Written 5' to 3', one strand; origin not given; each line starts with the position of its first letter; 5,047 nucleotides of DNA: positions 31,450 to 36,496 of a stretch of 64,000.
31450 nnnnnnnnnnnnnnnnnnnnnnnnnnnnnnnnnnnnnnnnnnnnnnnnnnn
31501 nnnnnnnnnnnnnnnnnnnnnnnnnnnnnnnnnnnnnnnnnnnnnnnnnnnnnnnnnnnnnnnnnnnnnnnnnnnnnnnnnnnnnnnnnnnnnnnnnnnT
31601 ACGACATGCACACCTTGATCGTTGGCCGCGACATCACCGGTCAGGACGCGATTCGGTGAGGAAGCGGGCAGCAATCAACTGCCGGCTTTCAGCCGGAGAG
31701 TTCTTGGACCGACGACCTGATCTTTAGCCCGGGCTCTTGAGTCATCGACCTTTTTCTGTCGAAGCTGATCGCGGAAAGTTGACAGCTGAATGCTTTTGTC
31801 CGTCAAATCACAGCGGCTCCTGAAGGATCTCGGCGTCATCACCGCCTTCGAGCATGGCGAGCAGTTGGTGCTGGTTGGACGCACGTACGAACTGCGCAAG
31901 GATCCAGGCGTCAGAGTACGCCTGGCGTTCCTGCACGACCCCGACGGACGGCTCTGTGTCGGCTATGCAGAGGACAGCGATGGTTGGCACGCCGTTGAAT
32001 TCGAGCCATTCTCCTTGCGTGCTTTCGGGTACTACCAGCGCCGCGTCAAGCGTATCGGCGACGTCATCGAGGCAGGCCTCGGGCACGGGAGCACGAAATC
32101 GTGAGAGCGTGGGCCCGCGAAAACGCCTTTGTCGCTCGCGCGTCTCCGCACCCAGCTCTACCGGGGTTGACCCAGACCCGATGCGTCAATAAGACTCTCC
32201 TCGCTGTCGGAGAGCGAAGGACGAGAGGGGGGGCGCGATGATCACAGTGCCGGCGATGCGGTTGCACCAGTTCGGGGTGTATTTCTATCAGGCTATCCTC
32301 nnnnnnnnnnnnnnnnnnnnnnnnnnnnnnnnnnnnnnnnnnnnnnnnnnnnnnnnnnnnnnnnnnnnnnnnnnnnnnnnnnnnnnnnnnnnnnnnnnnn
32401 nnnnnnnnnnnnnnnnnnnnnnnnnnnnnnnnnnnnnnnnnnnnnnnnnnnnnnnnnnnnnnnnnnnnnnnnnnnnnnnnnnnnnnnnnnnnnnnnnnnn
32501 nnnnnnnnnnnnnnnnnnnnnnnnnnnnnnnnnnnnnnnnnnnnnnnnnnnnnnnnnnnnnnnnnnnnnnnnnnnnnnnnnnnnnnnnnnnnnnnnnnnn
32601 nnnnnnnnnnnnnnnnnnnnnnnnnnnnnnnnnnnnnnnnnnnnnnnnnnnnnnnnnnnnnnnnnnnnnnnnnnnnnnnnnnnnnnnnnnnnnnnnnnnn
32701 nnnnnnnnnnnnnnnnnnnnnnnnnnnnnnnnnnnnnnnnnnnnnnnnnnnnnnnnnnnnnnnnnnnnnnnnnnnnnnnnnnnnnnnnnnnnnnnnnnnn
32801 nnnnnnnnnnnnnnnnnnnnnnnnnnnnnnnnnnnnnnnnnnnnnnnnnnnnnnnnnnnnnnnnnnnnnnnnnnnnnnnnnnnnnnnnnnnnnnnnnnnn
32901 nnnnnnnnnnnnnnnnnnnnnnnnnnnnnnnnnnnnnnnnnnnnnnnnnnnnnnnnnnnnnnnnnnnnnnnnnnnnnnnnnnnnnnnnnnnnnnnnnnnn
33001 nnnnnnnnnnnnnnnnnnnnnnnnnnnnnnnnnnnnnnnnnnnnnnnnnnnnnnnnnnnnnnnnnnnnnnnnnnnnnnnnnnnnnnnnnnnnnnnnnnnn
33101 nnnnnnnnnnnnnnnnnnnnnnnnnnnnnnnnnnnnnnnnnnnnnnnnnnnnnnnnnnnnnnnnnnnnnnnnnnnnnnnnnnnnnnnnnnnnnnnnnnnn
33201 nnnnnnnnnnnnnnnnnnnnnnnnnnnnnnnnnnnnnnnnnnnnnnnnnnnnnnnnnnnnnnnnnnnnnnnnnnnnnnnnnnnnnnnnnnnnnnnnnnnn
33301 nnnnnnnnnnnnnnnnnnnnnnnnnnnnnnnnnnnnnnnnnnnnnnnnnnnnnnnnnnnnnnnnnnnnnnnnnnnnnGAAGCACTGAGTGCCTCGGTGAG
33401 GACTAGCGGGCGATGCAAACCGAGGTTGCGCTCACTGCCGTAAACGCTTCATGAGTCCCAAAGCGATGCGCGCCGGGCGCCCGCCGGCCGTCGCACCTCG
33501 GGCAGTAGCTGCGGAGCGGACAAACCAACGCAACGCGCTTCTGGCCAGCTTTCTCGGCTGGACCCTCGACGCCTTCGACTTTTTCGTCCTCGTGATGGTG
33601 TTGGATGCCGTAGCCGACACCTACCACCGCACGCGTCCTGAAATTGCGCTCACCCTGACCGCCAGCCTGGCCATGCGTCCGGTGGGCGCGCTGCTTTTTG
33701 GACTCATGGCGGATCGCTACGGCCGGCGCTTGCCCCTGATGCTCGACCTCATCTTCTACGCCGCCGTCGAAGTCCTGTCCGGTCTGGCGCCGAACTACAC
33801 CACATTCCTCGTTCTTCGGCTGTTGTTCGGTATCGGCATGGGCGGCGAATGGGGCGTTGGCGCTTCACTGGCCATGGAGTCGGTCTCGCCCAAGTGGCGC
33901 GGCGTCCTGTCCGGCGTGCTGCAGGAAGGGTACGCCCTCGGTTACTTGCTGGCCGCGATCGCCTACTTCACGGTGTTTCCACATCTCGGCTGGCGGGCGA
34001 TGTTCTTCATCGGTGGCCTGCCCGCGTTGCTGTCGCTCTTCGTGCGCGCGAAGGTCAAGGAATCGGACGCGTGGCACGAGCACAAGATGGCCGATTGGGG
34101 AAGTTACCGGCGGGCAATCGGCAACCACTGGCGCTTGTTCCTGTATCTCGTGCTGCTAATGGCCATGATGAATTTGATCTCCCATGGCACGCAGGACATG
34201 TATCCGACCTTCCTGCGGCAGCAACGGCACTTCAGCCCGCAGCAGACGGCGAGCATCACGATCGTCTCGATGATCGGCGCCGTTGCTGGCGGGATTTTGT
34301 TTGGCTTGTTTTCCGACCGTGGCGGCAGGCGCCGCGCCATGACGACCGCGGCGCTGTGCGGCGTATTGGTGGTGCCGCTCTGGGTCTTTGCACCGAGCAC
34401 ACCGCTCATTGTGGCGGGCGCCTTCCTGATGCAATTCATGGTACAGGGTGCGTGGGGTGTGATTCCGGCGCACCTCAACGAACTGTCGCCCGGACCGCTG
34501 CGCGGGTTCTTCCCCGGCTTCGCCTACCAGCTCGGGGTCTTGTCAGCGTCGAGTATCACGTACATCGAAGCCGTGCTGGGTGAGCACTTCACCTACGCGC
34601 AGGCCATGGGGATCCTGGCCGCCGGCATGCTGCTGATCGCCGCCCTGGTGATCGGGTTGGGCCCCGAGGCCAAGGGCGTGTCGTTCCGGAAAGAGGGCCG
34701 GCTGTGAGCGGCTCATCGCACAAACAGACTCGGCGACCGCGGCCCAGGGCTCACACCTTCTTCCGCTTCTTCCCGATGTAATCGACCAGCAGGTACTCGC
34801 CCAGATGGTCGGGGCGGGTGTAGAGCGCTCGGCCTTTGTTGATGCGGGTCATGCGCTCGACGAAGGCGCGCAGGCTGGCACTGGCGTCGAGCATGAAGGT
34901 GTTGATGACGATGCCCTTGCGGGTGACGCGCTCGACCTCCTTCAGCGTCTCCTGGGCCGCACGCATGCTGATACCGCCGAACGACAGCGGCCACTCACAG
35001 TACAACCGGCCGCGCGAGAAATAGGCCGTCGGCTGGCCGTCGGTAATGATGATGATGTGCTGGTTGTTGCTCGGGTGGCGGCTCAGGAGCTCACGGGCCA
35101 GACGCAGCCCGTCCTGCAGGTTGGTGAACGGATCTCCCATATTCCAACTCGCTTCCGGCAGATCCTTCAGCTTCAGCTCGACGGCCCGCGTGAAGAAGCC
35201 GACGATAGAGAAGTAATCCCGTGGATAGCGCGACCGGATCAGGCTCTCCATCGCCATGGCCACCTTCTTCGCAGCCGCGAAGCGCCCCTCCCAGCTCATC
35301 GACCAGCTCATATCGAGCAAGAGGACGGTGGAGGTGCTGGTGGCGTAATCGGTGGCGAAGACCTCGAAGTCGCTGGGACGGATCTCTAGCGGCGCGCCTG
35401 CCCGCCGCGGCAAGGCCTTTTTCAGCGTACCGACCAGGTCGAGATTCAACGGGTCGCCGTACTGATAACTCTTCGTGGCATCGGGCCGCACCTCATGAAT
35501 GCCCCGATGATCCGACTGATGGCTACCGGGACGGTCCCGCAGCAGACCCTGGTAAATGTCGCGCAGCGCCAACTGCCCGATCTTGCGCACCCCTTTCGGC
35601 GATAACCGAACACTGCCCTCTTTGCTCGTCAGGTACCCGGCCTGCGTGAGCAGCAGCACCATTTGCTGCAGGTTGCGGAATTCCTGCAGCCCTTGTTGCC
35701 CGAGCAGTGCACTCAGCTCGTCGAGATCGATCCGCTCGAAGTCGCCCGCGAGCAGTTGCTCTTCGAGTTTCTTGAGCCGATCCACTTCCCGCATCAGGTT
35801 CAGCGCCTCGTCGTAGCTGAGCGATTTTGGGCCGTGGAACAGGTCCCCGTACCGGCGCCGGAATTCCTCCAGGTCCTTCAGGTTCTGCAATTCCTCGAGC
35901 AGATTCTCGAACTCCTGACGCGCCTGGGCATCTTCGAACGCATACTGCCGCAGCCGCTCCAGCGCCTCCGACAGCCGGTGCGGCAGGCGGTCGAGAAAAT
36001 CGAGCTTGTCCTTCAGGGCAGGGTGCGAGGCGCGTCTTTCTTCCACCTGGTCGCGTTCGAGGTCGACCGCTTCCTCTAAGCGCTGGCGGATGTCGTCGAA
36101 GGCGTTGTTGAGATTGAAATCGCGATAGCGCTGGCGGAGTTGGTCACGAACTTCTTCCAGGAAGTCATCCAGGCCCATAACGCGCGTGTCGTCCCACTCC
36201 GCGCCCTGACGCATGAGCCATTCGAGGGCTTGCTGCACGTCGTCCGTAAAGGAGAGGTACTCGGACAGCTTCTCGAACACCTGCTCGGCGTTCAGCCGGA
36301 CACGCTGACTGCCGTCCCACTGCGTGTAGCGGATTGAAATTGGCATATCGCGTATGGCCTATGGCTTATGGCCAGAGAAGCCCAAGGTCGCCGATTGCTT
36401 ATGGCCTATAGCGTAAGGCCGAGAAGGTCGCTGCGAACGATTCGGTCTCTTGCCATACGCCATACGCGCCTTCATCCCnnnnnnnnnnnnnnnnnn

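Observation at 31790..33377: Stand-alone DGQHR (DndB-like) protein with a small upstream partner ORF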

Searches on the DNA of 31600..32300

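Call 85: search_rna_families(source=window, start=31600, end=32300, threshold=evalue, max_evalue=1)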
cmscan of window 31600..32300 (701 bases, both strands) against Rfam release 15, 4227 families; matches with E-value up to 1: 0.
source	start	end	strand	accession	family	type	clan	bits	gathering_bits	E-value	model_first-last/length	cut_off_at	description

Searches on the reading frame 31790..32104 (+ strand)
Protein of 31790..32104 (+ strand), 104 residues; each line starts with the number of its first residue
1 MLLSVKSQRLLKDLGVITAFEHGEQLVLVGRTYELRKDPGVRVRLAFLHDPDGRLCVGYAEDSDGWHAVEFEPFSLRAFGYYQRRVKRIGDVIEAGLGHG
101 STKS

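Call 3: search_protein_families(library=ncbifam, proteins=[window:31790-32104:+], max_evalue=1)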
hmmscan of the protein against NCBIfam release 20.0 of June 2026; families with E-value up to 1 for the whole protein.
window:31790-32104:+ (104 aa): 0 families

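Call 4: search_protein_families(library=pfam, proteins=[window:31790-32104:+], max_evalue=1)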
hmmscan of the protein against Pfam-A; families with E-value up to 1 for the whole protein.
window:31790-32104:+ (104 aa): 0 families

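Call 5: search_protein_families(library=padloc, proteins=[window:31790-32104:+], max_evalue=1)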
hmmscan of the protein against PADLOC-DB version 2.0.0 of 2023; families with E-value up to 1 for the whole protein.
window:31790-32104:+ (104 aa): 0 families

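Call 15: find_homologous_proteins(query=window:31790-32104:+)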
Query window:31790-32104:+ (104 aa): 106 proteins with E <= 0.001 among 113 candidates.
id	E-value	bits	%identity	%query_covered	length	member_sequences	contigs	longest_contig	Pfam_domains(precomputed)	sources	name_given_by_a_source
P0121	2.5e-63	228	100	100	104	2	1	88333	-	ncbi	ncbi:MAG: hypothetical protein ACHQ9S_13530 [Candidatus Binatia bacterium]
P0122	4.2e-51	189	85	100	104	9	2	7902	-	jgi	jgi:hypothetical protein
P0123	5.3e-47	176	81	99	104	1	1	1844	-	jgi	jgi:hypothetical protein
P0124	1.6e-44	168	81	89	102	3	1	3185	-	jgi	jgi:hypothetical protein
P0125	6.2e-44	166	80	89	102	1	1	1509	-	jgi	jgi:hypothetical protein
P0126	5.9e-43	163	77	92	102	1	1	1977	-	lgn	-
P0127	1.3e-39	152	72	96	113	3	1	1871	-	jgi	-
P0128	3.7e-39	151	72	92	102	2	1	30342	-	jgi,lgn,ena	-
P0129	7.4e-39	150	73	89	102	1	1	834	-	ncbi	-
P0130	3.3e-38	148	69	93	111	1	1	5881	-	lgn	-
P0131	1.2e-37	146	73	95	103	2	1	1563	-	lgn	-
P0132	2.2e-37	145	73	92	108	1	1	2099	-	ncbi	-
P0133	2.4e-37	145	73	89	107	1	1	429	-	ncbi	-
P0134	4.2e-37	144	72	92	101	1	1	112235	-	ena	-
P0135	5.8e-37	144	65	98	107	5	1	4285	-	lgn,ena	-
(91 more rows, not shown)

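Call 30: predict_structure(alignment_id=A3)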
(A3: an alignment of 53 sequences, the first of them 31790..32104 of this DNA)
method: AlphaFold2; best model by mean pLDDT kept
length: 104 residues; sequences in the alignment: 53
mean_pLDDT: 90.4   pTM: 0.81
mean pLDDT of the five models: 90.4, 90.3, 89.8, 89.0, 88.8
residues with pLDDT >= 90: 87; 70-90: 5; 50-70: 4; < 50: 8
segments of 3 or more residues with pLDDT < 50: 98-104
pLDDT, mean of each block of 10 residues (from residue 1): 83 96 97 96 98 97 96 98 98 64 40
secondary structure, 60 per line:
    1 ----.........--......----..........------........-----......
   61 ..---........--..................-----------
elements in order: H5-13 H16-21 E26-35 E42-49 E55-62 E66-73 H76-89 E90-93

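Call 33: find_related_loci(query=A3, collection=metagenome_contigs, flank=6000)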
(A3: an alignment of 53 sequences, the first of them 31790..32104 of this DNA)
Query A3 (104 aa) in metagenome_contigs; peptide patterns used: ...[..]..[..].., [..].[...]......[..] (x = any residue, [..] = any of these).
117 stretches matched a pattern; 42 encode a relative of the query (tblastn E <= 1e-3); 42 distinct loci.
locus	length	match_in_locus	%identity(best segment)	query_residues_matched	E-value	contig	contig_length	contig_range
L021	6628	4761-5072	86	1-104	7e-57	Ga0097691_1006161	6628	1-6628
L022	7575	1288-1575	72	1-96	5e-44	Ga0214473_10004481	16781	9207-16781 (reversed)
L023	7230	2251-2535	73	1-94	4e-43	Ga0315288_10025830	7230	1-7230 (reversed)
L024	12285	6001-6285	71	1-94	4e-43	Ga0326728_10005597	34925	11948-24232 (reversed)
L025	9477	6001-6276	68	1-92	6e-42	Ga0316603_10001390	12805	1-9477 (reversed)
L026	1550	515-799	71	1-94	3e-42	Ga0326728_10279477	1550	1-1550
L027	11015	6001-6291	69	1-96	1e-40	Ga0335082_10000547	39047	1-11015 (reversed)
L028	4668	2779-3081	65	1-100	1e-40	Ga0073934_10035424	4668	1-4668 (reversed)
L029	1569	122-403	71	1-93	5e-40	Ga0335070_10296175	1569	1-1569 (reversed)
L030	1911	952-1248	67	1-98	2e-39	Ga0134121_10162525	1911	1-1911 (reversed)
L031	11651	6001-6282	69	1-93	5e-39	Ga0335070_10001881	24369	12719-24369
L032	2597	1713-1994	68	3-95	8e-39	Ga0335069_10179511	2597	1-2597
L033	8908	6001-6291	69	1-96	1e-38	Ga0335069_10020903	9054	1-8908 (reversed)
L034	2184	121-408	69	1-95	9e-39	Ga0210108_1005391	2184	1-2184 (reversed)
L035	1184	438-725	68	1-95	8e-39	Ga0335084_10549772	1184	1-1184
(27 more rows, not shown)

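Call 62: search_protein_families(library=phrogs, proteins=[window:31790-32104:+], max_evalue=0.01)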
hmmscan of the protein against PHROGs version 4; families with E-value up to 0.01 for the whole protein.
window:31790-32104:+ (104 aa): 0 families

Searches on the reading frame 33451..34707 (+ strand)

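Call 8: search_protein_families(library=pfam, proteins=[window:33451-34707:+], max_evalue=0.001)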
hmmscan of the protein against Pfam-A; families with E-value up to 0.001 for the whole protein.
window:33451-34707:+ (418 aa): 3 families
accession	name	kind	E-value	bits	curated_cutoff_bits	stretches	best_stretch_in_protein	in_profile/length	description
PF07690.21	MFS_1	-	3.8e-34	118.6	33.4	2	35-266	3-240/347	Major Facilitator Superfamily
PF00083.30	Sugar_tr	-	2.2e-30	106.4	22.3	2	61-209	44-198/452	Sugar (and other) transporter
PF12832.13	MFS_1_like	-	2e-05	24.2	25.2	0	254-332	25-102/373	MFS_1 like family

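Call 74: search_protein_families(library=padloc, proteins=[window:33451-34707:+], max_evalue=0.001)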
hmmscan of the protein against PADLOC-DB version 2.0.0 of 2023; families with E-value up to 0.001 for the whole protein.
window:33451-34707:+ (418 aa): 0 families

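Call 75: search_protein_families(library=ncbifam, proteins=[window:33451-34707:+], max_evalue=0.00001)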
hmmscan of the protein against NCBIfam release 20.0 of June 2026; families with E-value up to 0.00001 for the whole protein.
window:33451-34707:+ (418 aa): 39 families (the best 25 are shown)
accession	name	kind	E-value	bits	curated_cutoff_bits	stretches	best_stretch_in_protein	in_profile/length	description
TIGR00891.1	2A0112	subfamily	8.1e-116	387.4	552.9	2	24-212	8-198/405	sialate:H+ symport family MFS transporter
NF003024.0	PRK03893.1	subfamily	6.5e-62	209.9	604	2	24-213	17-206/497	sialate:H+ symport family MFS transporter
NF008963.0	PRK12307.1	equivalog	1.1e-45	156.6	637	1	24-403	14-407/426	MFS transporter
TIGR00895.1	2A0115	subfamily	7.9e-41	140.3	418.55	2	24-212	13-202/398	aromatic acid/H+ symport family MFS transporter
TIGR00883.1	2A0106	subfamily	1.9e-37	129.3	443.45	1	37-396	2-398/400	metabolite/H+ symporter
TIGR00898.1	2A0119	subfamily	6.8e-26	91.1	550.75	1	78-209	141-269/506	cation transport protein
NF008586.0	PRK11551.1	equivalog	8.3e-23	81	410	1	30-373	17-364/406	3-(3-hydroxy-phenyl)propionate transporter MhpT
TIGR00881.1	2A0104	subfamily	2.8e-22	79.3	407.75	2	53-200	20-169/379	phosphoglycerate transporter protein PgtP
NF007927.0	PRK10642.1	equivalog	1.4e-20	73.5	544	1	24-398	21-428/500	glycine betaine/L-proline transporter ProP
NF011656.1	PRK15075.1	subfamily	3e-19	69.2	445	1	26-387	5-393/419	tricarballylate/proton symporter TcuC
NF007414.0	PRK09952.1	equivalog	4.2e-18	65.3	538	1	20-316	14-339/438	shikimate transporter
NF053813.1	MFS_TcaB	equivalog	5.8e-16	58.2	475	1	48-137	26-115/396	putative multidrug effflux MFS transporter TcaB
NF052357.1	GlucTporGlcPStph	equivalog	1.4e-15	57.1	750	2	35-209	14-188/445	glucose transporter GlcP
TIGR00893.1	2A0114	subfamily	2.8e-15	56.2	395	2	78-202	44-168/399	D-galactonate transporter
TIGR00880.1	2_A_01_02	superfamily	3.7e-15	56.3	131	1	78-199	13-134/141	multidrug resistance protein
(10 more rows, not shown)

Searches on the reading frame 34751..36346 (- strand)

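Call 8: search_protein_families(library=pfam, proteins=[window:34751-36346:-], max_evalue=0.001)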
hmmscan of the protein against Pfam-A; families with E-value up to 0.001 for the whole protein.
window:34751-36346:- (531 aa): 1 family
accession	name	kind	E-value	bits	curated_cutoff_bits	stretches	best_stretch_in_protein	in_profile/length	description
PF13519.12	VWA_2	-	1.7e-08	35.4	27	1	340-438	1-107/107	von Willebrand factor type A domain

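Call 74: search_protein_families(library=padloc, proteins=[window:34751-36346:-], max_evalue=0.001)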
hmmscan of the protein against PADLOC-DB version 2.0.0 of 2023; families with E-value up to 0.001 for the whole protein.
window:34751-36346:- (531 aa): 0 families

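Call 75: search_protein_families(library=ncbifam, proteins=[window:34751-36346:-], max_evalue=0.00001)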
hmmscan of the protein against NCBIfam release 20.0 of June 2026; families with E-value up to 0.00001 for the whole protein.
window:34751-36346:- (531 aa): 1 family
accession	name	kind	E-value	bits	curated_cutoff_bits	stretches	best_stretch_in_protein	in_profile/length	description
TIGR02442.1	Cob-chelat-sub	hypoth_equivalog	7.7e-09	34.5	779.45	1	295-438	427-582/641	putative cobaltochelatase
